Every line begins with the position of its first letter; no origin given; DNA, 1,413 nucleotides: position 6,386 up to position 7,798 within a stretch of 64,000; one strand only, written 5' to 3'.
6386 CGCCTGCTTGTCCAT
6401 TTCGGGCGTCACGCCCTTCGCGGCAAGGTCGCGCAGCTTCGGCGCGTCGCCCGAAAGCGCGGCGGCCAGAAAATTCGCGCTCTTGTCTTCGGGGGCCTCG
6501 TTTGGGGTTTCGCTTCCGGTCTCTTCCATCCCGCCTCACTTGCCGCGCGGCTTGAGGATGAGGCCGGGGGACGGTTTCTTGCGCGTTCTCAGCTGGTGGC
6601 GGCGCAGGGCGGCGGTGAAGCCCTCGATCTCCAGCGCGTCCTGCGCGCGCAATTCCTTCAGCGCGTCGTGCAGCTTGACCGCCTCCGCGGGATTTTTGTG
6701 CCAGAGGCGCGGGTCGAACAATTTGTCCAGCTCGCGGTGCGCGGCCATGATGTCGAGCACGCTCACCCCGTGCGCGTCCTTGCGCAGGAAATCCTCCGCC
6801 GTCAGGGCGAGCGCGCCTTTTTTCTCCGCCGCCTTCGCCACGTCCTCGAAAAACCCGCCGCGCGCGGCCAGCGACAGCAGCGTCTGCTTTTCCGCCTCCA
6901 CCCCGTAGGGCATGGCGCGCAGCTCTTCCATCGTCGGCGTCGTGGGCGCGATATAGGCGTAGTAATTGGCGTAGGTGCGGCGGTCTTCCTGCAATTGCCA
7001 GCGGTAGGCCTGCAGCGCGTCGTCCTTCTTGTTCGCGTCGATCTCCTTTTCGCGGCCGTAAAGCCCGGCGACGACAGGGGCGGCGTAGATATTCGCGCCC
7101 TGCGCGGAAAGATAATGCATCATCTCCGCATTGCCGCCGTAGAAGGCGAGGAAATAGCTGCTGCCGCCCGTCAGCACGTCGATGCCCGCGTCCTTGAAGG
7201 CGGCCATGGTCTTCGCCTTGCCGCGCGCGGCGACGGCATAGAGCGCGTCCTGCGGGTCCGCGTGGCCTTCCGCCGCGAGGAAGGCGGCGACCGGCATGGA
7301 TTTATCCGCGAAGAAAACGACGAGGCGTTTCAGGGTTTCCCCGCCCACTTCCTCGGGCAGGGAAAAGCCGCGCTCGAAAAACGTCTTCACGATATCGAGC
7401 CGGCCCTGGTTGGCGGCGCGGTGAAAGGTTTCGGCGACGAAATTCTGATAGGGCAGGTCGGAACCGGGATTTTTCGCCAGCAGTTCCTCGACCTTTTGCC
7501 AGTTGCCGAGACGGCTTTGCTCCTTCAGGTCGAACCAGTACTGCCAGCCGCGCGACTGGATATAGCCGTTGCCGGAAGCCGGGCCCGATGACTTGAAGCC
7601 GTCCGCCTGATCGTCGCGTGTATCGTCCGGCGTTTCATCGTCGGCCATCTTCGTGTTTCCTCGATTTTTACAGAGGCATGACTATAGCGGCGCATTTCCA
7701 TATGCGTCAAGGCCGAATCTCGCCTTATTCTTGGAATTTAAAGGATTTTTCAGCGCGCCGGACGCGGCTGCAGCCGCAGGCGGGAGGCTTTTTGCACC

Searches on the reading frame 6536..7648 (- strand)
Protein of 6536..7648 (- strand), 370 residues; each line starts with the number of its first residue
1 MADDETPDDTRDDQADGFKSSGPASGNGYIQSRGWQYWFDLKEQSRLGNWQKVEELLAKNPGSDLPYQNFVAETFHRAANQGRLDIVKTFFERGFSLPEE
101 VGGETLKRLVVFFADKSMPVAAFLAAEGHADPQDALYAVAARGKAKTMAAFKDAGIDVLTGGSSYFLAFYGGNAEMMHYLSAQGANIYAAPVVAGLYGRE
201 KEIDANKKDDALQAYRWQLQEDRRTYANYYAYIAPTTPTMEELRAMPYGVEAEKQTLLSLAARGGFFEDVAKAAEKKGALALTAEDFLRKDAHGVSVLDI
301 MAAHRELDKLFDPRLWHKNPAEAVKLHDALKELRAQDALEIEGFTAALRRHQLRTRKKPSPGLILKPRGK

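Call 4: search_protein_families(library=pfam, proteins=[window:6536-7648:-], max_evalue=0.01)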
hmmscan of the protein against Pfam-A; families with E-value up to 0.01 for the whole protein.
window:6536-7648:- (370 aa): 3 families
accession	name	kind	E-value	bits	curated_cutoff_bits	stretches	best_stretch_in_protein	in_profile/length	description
PF12796.13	Ank_2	-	0.00036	21.5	27.3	0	76-188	2-87/90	Ankyrin repeats (3 copies)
PF13606.12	Ank_3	-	0.0012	19.6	22.3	0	75-95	6-26/30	Ankyrin repeat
PF13637.12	Ank_4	-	0.0082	16.9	22.7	0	76-96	2-22/50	Ankyrin repeats (many copies)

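Call 15: find_homologous_proteins(query=window:6536-7648:-, max_evalue=0.001)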
Query window:6536-7648:- (370 aa): 3 proteins with E <= 0.001 among 8000 candidates.
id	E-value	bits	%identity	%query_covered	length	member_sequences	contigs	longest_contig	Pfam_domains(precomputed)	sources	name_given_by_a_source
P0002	1.7e-245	832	100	100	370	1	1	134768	-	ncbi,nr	ncbi:MAG: hypothetical protein GC185_07825 [Alphaproteobacteria bacterium]|nr:hypothetical protein [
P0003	6.5e-124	432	57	98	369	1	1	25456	PF12796.14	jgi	jgi:hypothetical protein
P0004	3.1e-103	364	52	92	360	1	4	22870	PF13606.13,PF12796.14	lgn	-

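Call 17: find_encoding_contigs(protein=P0003, flank=10000, max_places=4)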
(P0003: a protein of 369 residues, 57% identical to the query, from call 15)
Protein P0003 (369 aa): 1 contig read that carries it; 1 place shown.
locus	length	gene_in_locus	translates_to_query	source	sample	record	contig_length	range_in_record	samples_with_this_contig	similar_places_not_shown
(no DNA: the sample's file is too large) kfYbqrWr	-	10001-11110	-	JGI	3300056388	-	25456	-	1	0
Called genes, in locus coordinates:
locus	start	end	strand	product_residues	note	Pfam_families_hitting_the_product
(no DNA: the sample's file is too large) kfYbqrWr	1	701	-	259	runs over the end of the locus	-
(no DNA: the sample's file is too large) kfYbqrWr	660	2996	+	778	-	PF02518:HATPase_c, PF00204:DNA_gyraseB, PF01751:Toprim, PF00986:DNA_gyraseB_C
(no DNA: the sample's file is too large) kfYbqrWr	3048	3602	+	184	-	-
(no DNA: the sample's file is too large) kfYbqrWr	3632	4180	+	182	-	-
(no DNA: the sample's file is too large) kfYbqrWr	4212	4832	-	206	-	PF00265:TK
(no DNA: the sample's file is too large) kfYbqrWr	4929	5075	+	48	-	-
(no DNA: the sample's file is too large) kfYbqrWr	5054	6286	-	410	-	-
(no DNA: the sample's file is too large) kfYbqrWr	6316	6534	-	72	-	PF11324:DUF3126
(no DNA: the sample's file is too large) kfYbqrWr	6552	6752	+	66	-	-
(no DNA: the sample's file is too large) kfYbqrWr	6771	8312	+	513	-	PF23745:ANK_LRRK2 (faint), PF24521:Ank_KRIT1 (faint), PF13857:Ank_5 (faint), PF12796:Ank_2 (weak), PF13606:Ank_3 (faint), PF12796:Ank_2, PF13637:Ank_4 (weak), PF12796:Ank_2, +1 more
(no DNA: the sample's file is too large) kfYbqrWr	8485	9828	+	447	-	PF12796:Ank_2 (faint)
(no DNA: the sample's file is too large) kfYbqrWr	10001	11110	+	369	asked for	PF12796:Ank_2 (faint)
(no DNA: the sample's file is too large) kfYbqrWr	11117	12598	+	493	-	PF12796:Ank_2 (faint), PF00023:Ank (faint), PF13606:Ank_3 (faint), PF13857:Ank_5 (faint)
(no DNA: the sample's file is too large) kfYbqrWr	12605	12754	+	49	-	-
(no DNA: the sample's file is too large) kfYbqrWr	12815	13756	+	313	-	-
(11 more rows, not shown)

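Call 18: find_encoding_contigs(protein=P0004, flank=10000, max_places=4)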
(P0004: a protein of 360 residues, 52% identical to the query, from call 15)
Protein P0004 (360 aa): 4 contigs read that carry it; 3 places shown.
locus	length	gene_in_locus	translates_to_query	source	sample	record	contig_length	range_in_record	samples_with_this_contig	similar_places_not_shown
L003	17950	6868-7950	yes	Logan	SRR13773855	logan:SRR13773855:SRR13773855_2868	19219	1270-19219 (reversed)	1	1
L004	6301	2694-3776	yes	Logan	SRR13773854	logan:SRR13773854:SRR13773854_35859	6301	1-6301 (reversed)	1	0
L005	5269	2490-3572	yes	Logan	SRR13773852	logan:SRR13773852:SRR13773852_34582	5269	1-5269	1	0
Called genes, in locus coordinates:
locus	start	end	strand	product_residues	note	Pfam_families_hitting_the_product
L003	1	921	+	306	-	?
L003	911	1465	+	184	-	-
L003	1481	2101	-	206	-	PF00265:TK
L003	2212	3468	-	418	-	-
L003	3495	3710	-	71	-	PF11324:DUF3126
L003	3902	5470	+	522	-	PF24521:Ank_KRIT1 (faint), PF00023:Ank (faint), PF13606:Ank_3 (faint), PF13857:Ank_5 (faint), PF12796:Ank_2, PF13637:Ank_4 (weak), PF12796:Ank_2, PF13637:Ank_4 (weak), +1 more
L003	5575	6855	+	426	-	PF12796:Ank_2 (faint), PF13606:Ank_3 (faint)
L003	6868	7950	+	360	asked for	PF12796:Ank_2 (faint), PF13606:Ank_3 (faint)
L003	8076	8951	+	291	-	-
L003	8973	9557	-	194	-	PF00440:TetR_N, PF16925:TetR_C_13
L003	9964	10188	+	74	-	-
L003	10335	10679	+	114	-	-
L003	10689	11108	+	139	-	PF09990:DUF2231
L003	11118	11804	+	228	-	PF04542:Sigma70_r2, PF08281:Sigma70_r4_2, PF04545:Sigma70_r4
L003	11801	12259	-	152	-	PF01381:HTH_3 (weak)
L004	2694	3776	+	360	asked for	PF12796:Ank_2 (faint), PF13606:Ank_3 (faint)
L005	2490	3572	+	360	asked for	PF12796:Ank_2 (faint), PF13606:Ank_3 (faint)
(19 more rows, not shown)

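Call 20: find_related_loci(query=A1, collection=genome_contigs, flank=10000)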
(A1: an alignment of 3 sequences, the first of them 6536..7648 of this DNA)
Query A1 (370 aa) in genome_contigs; peptide patterns used: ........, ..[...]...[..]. (x = any residue, [..] = any of these).
80 stretches matched a pattern, but none encodes a relative of the query by tblastn (E <= 1e-3).

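Call 31: search_protein_representatives(alignment_id=A1)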
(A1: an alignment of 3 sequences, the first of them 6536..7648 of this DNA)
Query: 3 sequences, 371 profile positions. Proteins with E-value up to 0.001 (for the whole library): 586; up to 1e-10: 73; up to 1e-30: 27. The best 150 are listed.
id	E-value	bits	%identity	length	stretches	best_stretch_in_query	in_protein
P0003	4.4e-204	693.8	-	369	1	1-368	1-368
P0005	1.3e-112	392.8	-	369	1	8-370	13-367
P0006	2.4e-92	326.1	-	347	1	29-368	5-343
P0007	3.9e-92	325.4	-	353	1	27-365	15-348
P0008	3.6e-89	315.6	-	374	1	5-371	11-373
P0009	4.3e-89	315.4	-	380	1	7-360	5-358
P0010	1.2e-86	307.3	-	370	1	15-368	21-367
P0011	4.5e-86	305.5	-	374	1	28-365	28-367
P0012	3.1e-84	299.4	-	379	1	24-361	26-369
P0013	8.8e-84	297.9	-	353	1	33-370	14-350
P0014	1.1e-74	268.0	-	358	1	28-368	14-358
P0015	4.5e-72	259.4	-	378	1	17-369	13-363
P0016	3.1e-71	256.6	-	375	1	6-369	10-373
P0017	2.2e-69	250.5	-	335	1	33-364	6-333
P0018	1.7e-67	244.3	-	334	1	32-362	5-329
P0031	2.8e-27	112.0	-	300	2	34-234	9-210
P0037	5.0e-21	91.4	-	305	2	36-226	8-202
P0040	2.5e-16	75.9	-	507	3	255-355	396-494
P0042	1.2e-15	73.8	-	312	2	31-177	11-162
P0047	5.9e-15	71.5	-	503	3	252-360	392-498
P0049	1.9e-14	69.8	-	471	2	53-357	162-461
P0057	7.5e-13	64.5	-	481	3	252-356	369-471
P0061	3.5e-12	62.3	-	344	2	255-362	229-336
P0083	2.8e-10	56.0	-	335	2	256-360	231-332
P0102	4.3e-09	52.1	-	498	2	255-367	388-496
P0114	1.0e-08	50.9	-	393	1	64-370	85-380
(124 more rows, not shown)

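Call 36: list_cluster_members(proteins=[P0005, P0008, P0013, P0017, P0040, P0047, P0049, P0061, P0102, P0114])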
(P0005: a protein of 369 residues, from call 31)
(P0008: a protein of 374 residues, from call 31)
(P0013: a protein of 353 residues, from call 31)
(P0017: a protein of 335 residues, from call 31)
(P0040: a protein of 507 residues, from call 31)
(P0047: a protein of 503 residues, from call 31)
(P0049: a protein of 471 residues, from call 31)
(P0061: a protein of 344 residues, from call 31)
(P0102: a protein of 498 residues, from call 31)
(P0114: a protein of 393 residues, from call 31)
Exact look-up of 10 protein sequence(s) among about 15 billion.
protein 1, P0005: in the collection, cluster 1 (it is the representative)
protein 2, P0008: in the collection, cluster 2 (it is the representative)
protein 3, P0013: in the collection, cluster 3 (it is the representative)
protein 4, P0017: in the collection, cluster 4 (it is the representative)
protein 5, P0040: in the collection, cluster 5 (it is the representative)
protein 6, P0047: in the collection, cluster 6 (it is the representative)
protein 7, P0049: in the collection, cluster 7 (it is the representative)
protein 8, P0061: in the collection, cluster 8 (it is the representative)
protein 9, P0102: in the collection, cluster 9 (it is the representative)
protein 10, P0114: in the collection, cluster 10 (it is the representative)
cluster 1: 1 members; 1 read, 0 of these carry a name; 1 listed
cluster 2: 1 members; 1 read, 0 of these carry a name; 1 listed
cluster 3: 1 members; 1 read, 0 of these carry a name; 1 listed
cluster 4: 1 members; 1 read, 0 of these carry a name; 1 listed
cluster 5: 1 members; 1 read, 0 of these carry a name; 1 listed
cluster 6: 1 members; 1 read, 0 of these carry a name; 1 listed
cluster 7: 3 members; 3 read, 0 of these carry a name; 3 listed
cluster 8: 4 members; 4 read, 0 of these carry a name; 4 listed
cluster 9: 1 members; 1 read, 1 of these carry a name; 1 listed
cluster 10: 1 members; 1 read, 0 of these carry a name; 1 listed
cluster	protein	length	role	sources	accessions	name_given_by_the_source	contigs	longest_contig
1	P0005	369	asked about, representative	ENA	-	-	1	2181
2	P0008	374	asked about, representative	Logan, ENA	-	-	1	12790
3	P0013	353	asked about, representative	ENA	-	-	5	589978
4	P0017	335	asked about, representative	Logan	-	-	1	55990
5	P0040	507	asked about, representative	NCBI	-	-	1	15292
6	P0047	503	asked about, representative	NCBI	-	-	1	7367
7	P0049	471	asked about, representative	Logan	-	-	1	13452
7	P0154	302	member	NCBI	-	-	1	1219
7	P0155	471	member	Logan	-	-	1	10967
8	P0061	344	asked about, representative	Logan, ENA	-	-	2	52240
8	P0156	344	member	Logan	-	-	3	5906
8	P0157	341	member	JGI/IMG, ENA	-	-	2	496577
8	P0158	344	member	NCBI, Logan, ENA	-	-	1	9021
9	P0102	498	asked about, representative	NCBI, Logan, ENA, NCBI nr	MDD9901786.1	MAG: hypothetical protein OXT65_12490 [Alphaproteobacteria bacterium] | hypothetical protein [Alphaproteobacteria bacterium]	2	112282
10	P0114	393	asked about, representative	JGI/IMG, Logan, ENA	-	-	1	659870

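Call 37: find_encoding_contigs(protein=P0013, flank=10000, max_places=3)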
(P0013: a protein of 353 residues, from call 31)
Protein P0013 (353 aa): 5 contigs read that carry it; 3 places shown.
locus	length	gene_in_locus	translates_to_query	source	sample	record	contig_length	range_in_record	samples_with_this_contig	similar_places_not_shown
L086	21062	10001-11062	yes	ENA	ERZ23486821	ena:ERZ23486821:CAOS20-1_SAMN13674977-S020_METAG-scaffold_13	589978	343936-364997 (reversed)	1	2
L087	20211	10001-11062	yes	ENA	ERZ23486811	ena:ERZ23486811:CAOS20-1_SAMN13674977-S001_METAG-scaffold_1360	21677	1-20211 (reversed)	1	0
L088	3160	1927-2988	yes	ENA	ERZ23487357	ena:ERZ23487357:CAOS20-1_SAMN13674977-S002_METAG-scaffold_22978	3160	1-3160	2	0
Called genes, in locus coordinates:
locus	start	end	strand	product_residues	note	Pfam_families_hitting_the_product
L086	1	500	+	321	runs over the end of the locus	-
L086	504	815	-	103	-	-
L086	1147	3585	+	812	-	PF02518:HATPase_c, PF00204:DNA_gyraseB, PF01751:Toprim, PF21249:GyrB_hook (weak), PF00986:DNA_gyraseB_C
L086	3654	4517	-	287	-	-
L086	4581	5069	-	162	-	PF01928:CYTH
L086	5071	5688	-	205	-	PF00265:TK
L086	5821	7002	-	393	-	-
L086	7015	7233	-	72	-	PF11324:DUF3126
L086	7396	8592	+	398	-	-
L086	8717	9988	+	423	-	-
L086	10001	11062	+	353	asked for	PF12796:Ank_2 (faint)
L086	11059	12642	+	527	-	PF00023:Ank (faint), PF12796:Ank_2 (weak), PF13606:Ank_3 (faint), PF13637:Ank_4 (faint), PF12796:Ank_2 (weak)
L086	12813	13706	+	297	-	-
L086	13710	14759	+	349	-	PF12796:Ank_2 (faint)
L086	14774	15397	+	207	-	PF00023:Ank (faint), PF12796:Ank_2, PF13606:Ank_3 (faint), PF13637:Ank_4 (faint)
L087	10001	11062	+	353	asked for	PF12796:Ank_2 (faint)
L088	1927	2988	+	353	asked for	PF12796:Ank_2 (faint)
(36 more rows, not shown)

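Call 48: search_protein_families(library=pfam, proteins=[P0040, P0047, P0102, P0083, P0057, P0013, P0017, P0031, P0037, P0042], max_evalue=0.01)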
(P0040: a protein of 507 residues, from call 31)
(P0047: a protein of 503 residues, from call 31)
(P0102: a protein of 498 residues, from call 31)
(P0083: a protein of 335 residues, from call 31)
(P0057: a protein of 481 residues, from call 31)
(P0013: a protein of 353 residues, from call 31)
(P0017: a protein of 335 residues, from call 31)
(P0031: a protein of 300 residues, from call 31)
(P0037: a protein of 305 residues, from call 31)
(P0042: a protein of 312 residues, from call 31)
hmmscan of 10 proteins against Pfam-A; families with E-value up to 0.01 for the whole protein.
P0040 (507 aa): 1 family
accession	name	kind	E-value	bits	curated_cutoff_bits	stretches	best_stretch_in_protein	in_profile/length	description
PF13606.12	Ank_3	-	0.0046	17.8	22.3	0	224-251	2-28/30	Ankyrin repeat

P0047 (503 aa): 0 families

P0102 (498 aa): 2 families
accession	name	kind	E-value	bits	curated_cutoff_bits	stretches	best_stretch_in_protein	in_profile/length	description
PF12796.13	Ank_2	-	0.00018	22.4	27.3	0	364-439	13-73/90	Ankyrin repeats (3 copies)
PF13606.12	Ank_3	-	0.0019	19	22.3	0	387-414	2-28/30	Ankyrin repeat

P0083 (335 aa): 0 families

P0057 (481 aa): 1 family
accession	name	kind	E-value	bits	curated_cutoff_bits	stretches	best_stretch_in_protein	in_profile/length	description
PF08976.17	EF-hand_11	-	2.5e-05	25.5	21.7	1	419-465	38-84/105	EF-hand domain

P0013 (353 aa): 5 families
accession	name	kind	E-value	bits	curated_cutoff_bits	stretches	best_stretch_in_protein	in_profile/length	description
PF12796.13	Ank_2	-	3.8e-09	37.4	27.3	1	120-182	3-73/90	Ankyrin repeats (3 copies)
PF13637.12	Ank_4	-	2.8e-05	24.8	22.7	1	119-162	2-49/50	Ankyrin repeats (many copies)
PF13606.12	Ank_3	-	4e-05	24.1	22.3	0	143-170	2-29/30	Ankyrin repeat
PF00023.36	Ank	-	0.00041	21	21.1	0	57-75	7-25/33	Ankyrin repeat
PF13857.12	Ank_5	-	0.006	17.4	27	0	54-76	18-40/56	Ankyrin repeats (many copies)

P0017 (335 aa): 0 families

P0031 (300 aa): 0 families

P0037 (305 aa): 0 families

P0042 (312 aa): 0 families

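Call 55: find_encoding_contigs(protein=P0102, flank=10000, max_places=2)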
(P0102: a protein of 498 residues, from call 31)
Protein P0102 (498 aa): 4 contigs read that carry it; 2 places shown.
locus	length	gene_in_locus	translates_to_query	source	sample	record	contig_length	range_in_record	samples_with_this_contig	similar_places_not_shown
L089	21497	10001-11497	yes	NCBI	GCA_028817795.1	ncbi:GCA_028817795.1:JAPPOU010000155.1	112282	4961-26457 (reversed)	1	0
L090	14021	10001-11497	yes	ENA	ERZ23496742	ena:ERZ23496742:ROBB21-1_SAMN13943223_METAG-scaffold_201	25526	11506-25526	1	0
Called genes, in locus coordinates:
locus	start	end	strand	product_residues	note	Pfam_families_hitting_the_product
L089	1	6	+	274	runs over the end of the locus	-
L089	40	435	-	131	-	-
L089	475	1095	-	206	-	PF03291:mRNA_G-N7_MeTrfase (faint), PF13489:Methyltransf_23, PF03848:TehB, PF13847:Methyltransf_31, PF08241:Methyltransf_11, PF08242:Methyltransf_12, PF13649:Methyltransf_25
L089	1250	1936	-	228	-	PF01381:HTH_3 (weak)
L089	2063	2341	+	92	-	-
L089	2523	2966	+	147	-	PF21157:DksA_N, PF01258:zf-dskA_traR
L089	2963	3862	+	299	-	PF03186:CobD_Cbib (weak)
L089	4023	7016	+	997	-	PF13519:VWA_2 (weak)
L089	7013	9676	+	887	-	-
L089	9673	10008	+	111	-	-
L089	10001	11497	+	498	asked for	-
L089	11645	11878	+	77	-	-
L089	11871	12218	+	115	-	PF05164:ZapA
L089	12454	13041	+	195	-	PF01812:5-FTHF_cyc-lig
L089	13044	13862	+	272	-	PF13277:YmdB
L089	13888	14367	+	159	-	PF00571:CBS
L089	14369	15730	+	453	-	PF00939:Na_sulph_symp (faint), PF02040:ArsB, PF03600:CitMHS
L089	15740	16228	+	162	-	PF02643:DUF192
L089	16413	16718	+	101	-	PF04800:NDUS4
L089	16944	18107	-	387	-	-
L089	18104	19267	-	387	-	-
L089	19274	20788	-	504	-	PF03062:MBOAT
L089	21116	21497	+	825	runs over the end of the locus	PF05860:TPS, PF05048:NosD (faint), PF13229:Beta_helix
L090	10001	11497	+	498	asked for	-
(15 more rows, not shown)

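Call 56: find_encoding_contigs(protein=P0114, flank=10000, max_places=2)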
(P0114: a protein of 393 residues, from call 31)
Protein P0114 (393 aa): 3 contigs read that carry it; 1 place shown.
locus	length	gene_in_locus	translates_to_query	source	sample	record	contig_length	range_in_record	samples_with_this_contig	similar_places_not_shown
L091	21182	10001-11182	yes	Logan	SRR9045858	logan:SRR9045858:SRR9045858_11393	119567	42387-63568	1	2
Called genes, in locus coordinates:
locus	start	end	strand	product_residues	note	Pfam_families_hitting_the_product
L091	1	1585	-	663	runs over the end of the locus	PF07715:Plug, PF00593:TonB_dep_Rec_b-barrel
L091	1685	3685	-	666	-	PF07715:Plug, PF00593:TonB_dep_Rec_b-barrel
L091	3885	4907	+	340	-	PF00579:tRNA-synt_1b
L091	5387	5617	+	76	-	-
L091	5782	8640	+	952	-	PF00133:tRNA-synt_1, PF01406:tRNA-synt_1e (faint), PF01921:tRNA-synt_1f (faint), PF09334:tRNA-synt_1g, PF08264:Anticodon_1, PF06827:zf-FPG_IleRS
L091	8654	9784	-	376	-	-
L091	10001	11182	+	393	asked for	PF00023:Ank (faint), PF13606:Ank_3 (faint), PF13637:Ank_4 (faint), PF12796:Ank_2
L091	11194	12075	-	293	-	PF00126:HTH_1, PF03466:LysR_substrate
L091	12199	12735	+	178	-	PF00578:AhpC-TSA, PF08534:Redoxin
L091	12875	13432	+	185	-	-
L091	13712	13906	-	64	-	-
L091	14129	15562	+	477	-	PF00072:Response_reg, PF00158:Sigma54_activat, PF01078:Mg_chelatase (faint), PF14532:Sigma54_activ_2, PF25601:AAA_lid_14, PF02954:HTH_8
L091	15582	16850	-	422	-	-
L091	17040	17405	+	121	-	PF00072:Response_reg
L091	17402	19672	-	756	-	PF08447:PAS_3 (faint), PF00989:PAS (weak), PF08448:PAS_4 (weak), PF13426:PAS_9, PF00512:HisKA, PF02518:HATPase_c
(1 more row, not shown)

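Call 57: search_dna_similar(query=window:6536-7648:-, collection=plasmids, mode=protein, max_evalue=0.001, max_rows=15)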
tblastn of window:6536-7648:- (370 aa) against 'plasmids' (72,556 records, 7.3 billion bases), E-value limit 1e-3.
No match.

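Call 58: search_dna_similar(query=window:6536-7648:-, collection=phages, mode=protein, max_evalue=0.001, max_rows=15)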
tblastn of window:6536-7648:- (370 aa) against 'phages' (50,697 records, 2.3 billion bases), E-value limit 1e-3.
No match.

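Call 69: predict_structure(alignment_id=A3)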
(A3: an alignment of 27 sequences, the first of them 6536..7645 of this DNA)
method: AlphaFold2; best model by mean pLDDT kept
length: 369 residues; sequences in the alignment: 27
mean_pLDDT: 91.5   pTM: 0.83
mean pLDDT of the five models: 91.5, 90.8, 90.5, 90.4, 89.6
residues with pLDDT >= 90: 316; 70-90: 12; 50-70: 22; < 50: 19
segments of 3 or more residues with pLDDT < 50: 1-3, 10-13, 18-26
pLDDT, mean of each block of 10 residues (from residue 1): 50 49 51 91 98 97 95 98 98 97 97 97 97 96 96 91 93 97 96 97 98 98 97 96 96 97 98 95 98 97 98 97 98 96 96 82 64
secondary structure, 60 per line:
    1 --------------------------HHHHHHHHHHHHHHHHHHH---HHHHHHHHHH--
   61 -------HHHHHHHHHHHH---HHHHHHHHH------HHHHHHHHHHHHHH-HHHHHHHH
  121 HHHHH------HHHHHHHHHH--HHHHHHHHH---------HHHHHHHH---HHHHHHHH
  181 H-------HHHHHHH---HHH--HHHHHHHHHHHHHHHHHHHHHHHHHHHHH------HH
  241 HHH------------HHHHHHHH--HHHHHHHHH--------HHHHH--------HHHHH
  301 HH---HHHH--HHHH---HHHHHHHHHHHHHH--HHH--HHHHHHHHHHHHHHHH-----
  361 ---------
elements in order: H27-45 H49-58 H68-79 H83-91 H98-111 H113-125 H132-141 H144-152 H162-169 H173-181 H189-195 H204-232 H239-243 H256-263 H266-274 H283-287 H296-302 H306-309 H312-315 H319-332 H340-355

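Call 73: fold_search(model_id=the predicted structure, library=pdb)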
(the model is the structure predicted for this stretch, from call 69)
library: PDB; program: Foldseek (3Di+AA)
matches with E <= 10: 766; with E <= 0.001: 0
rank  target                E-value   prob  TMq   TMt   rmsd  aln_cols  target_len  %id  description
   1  4o60_A                1.3e-03  1.00  0.21  0.30  12.3       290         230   20  Structure of ankyrin repeat protein (released 2015-03-25)
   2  6mol_A                1.3e-03  1.00  0.32  0.27  10.9       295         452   20  Monoextended DARPin M_R12 complex with EpoR (released 2019-06-05)
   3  5le9                  1.4e-03  1.00  0.19  0.22  13.9       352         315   18  Crystal structure of DARPin-DARPin rigid fusion, variant DD_Off7_09_3G124 (released 2017-08-02)
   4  8v0e_A                2.0e-03  1.00  0.31  0.33  13.8       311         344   18  ANK repeat of MIB1 (released 2024-09-25)
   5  5le6_A                2.5e-03  1.00  0.22  0.27  12.4       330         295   18  Crystal structure of DARPin-DARPin rigid fusion, variant DD_D12_09_D12 (released 2017-08-02)
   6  5le4                  2.6e-03  0.99  0.18  0.21  13.2       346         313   18  Crystal structure of DARPin-DARPin rigid fusion, variant DD_D12_11_D12 (released 2017-08-02)
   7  6mok_A                2.8e-03  1.00  0.30  0.36  11.1       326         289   19  Dimeric DARPin A_distance_R7 complex with EpoR (released 2019-06-05)
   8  6m12_a                3.1e-03  1.00  0.31  0.18  12.1       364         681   13  Crystal Structure of Rnase L in complex with SU11652 (released 2020-09-02)
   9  8v0e_B                4.2e-03  1.00  0.32  0.34  14.1       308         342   19  ANK repeat of MIB1 (released 2024-09-25)
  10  5le7_C                4.3e-03  0.99  0.19  0.21  14.2       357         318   16  Crystal structure of DARPin-DARPin rigid fusion, variant DD_D12_13_D12 (released 2017-08-02)
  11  5ma9_E                4.5e-03  1.00  0.31  0.38  12.2       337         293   18  GFP-binding DARPin fusion gc_R11 (released 2017-11-08)
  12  7qnl                  5.3e-03  1.00  0.20  0.27  13.0       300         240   18  LOV2-DARPIN FUSION - D4_DeltaLOV (released 2023-07-05)
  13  7tbn_B                5.6e-03  1.00  0.21  0.20  12.4       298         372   18  LOV2-DARPIN fusion : D11 (released 2023-07-05)
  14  7tbn_A                5.8e-03  1.00  0.20  0.20  12.6       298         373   17  LOV2-DARPIN fusion : D11 (released 2023-07-05)
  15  5le7_B                5.8e-03  0.97  0.17  0.20  14.8       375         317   16  Crystal structure of DARPin-DARPin rigid fusion, variant DD_D12_13_D12 (released 2017-08-02)
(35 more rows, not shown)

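Call 89: search_protein_families(library=ncbifam, proteins=[L089:4023-7016:+, L089:7013-9676:+, L089:9673-10008:+, L089:2963-3862:+, P0102, window:6536-7648:-], max_evalue=0.001)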
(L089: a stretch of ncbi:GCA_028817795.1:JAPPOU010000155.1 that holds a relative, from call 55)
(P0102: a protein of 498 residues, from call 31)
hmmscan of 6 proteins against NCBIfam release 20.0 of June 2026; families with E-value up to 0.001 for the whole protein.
L089:4023-7016:+ (997 aa): 0 families

L089:7013-9676:+ (887 aa): 0 families

L089:9673-10008:+ (111 aa): 0 families

L089:2963-3862:+ (299 aa): 2 families
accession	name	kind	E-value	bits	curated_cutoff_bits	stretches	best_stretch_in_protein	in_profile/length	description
NF002281.0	PRK01209.2-5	equivalog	1.5e-10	40.9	273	1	178-284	192-295/311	cobalamin biosynthesis protein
TIGR00380.1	cobal_cbiB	equivalog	4.6e-06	26.1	165.9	1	178-287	194-298/305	adenosylcobinamide-phosphate synthase CbiB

P0102 (498 aa): 0 families

window:6536-7648:- (370 aa): 0 families
